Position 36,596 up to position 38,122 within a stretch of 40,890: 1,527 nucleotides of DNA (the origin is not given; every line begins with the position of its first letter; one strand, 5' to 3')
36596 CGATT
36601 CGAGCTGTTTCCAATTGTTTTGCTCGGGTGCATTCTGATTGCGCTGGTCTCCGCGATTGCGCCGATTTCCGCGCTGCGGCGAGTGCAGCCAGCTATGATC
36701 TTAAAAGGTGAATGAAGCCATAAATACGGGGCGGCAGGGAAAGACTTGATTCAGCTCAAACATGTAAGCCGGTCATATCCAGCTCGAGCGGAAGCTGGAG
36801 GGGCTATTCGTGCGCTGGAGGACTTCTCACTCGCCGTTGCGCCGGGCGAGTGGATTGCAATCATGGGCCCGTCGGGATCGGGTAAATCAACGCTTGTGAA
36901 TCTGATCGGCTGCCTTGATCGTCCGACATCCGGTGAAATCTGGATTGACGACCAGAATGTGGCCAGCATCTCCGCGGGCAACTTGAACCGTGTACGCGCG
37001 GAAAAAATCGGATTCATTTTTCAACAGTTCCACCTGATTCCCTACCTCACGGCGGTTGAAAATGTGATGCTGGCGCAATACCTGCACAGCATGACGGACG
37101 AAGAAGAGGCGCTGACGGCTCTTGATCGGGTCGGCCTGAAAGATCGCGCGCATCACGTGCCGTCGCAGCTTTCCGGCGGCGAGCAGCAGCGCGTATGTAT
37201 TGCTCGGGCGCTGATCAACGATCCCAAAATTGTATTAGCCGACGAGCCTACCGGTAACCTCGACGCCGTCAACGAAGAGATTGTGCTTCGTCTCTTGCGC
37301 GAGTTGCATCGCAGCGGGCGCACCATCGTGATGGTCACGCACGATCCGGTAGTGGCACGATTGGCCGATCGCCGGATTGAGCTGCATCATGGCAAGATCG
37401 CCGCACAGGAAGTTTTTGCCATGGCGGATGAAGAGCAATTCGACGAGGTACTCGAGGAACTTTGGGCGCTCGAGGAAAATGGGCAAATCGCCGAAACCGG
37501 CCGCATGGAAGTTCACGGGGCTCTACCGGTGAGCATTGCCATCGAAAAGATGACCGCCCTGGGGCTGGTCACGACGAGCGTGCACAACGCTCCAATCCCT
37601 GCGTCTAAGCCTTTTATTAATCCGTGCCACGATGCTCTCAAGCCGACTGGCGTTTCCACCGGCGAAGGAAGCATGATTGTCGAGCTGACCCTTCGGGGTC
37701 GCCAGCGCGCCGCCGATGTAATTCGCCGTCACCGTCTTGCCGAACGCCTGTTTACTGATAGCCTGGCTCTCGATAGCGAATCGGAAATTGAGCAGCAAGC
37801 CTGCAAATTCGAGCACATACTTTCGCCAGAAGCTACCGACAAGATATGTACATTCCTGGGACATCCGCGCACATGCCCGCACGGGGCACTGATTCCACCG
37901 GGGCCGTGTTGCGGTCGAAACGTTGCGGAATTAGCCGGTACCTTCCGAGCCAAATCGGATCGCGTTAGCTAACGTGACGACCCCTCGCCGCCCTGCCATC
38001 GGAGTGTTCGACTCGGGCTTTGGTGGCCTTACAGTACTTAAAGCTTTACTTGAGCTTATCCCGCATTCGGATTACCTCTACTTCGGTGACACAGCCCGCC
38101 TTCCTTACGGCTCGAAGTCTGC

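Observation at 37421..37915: DtxR/IdeR-like module with conserved Cys-Glu-His metal site fused to an ABC transporter ATPase, with a possible nested internal start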

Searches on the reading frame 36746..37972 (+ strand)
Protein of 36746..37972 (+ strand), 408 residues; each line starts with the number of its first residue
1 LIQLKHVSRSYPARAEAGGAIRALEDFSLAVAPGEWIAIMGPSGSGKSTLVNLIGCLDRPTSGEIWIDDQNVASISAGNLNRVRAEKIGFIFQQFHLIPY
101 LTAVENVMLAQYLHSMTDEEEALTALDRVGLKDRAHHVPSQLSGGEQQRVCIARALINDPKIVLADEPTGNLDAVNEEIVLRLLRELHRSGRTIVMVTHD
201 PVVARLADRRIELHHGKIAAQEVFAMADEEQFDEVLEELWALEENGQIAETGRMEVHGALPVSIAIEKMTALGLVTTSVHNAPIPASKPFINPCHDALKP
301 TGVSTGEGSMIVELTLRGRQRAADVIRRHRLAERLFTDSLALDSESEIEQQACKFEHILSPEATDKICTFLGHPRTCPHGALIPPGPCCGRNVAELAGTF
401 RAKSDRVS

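Call 3: search_protein_families(library=pfam, proteins=[window:36746-37972:+], max_evalue=0.01)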
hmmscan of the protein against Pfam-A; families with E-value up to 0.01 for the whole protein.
window:36746-37972:+ (408 aa): 7 families
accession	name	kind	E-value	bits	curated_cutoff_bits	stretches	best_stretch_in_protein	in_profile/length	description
PF00005.33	ABC_tran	-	7.7e-37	127.4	25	1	24-169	1-136/137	ABC transporter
PF02742.21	Fe_dep_repr_C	-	1.6e-24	86.1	27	1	315-384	1-69/70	Iron dependent repressor, metal binding and dimerisation domain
PF13304.12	AAA_21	-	2.2e-06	28.4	27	1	104-203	181-302/304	AAA domain, putative AbiEii toxin, Type IV TA system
PF02463.25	SMC_N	-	0.00014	21.8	40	0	139-213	134-211/220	RecF/RecN/SMC N terminal domain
PF13191.12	AAA_16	-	0.00061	20.8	32.6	1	34-195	22-135/167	AAA ATPase domain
PF13555.12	AAA_29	-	0.0019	18.3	27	1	32-51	20-39/61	P-loop containing region of AAA domain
PF03193.22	RsgA_GTPase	-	0.0078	16.5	30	0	34-54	106-126/174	RsgA GTPase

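Call 4: search_protein_families(library=ncbifam, proteins=[window:36746-37972:+], max_evalue=0.01)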
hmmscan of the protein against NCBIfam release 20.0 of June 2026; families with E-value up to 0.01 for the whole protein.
window:36746-37972:+ (408 aa): 192 families (the best 25 are shown)
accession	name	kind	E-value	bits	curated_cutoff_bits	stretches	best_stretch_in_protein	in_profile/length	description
NF007826.0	PRK10535.1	equivalog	2.9e-67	227.4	966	1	2-224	5-227/648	macrolide ABC transporter ATP-binding protein/permease MacB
TIGR02211.1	LolD_lipo_ex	equivalog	6.8e-62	208.9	307.75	1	2-219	2-220/221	lipoprotein-releasing ABC transporter ATP-binding protein LolD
TIGR02673.1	FtsE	equivalog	4.2e-60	203.1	264.85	1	1-217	1-214/214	cell division ATP-binding protein FtsE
TIGR03608.1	L_ocin_972_ABC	subfamily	4.3e-59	199.4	254.85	1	22-213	12-206/206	putative bacteriocin export ABC transporter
NF008639.0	PRK11629.1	equivalog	1.4e-58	198.1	360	1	22-221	24-227/234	lipoprotein-releasing ABC transporter ATP-binding protein LolD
NF038007.1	ABC_ATP_DarD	equivalog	2.8e-57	193.7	375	1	1-218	1-218/218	darobactin export ABC transporter ATP-binding protein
TIGR02982.1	heterocyst_DevA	subfamily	1.4e-55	188.3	295.8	1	21-218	18-219/220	ABC exporter ATP-binding subunit, DevA family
NF007879.0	PRK10584.1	equivalog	3.2e-51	174.3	336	1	21-219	23-225/228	putative ABC transporter ATP-binding protein YbbA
NF007027.0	PRK09493.1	equivalog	8e-51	172.7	379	1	1-221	1-217/240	glutamine ABC transporter ATP-binding protein GlnQ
TIGR02315.1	ABC_phnC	equivalog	1.2e-50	172.2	266.1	1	1-235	1-241/243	phosphonate ABC transporter ATP-binding protein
TIGR01186.1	proV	subfamily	2.1e-50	171.8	326.6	1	18-219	3-209/363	betaine/proline/choline family ABC transporter ATP-binding protein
NF040933.2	ABC_arch_GlcV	equivalog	3.1e-44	151.3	450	1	2-238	3-244/357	glucose ABC transporter ATP-binding protein GlcV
TIGR03265.1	PhnT2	equivalog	3.2e-43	148.3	457.7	1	19-219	15-214/353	putative 2-aminoethylphosphonate ABC transporter ATP-binding protein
TIGR03005.1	ectoine_ehuA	equivalog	2.3e-42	145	345.4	1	19-237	11-248/252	ectoine/hydroxyectoine ABC transporter ATP-binding protein EhuA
NF008428.0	PRK11264.1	equivalog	2.5e-42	144.8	406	1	23-232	18-240/250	L-cystine ABC transporter ATP-binding protein TcyN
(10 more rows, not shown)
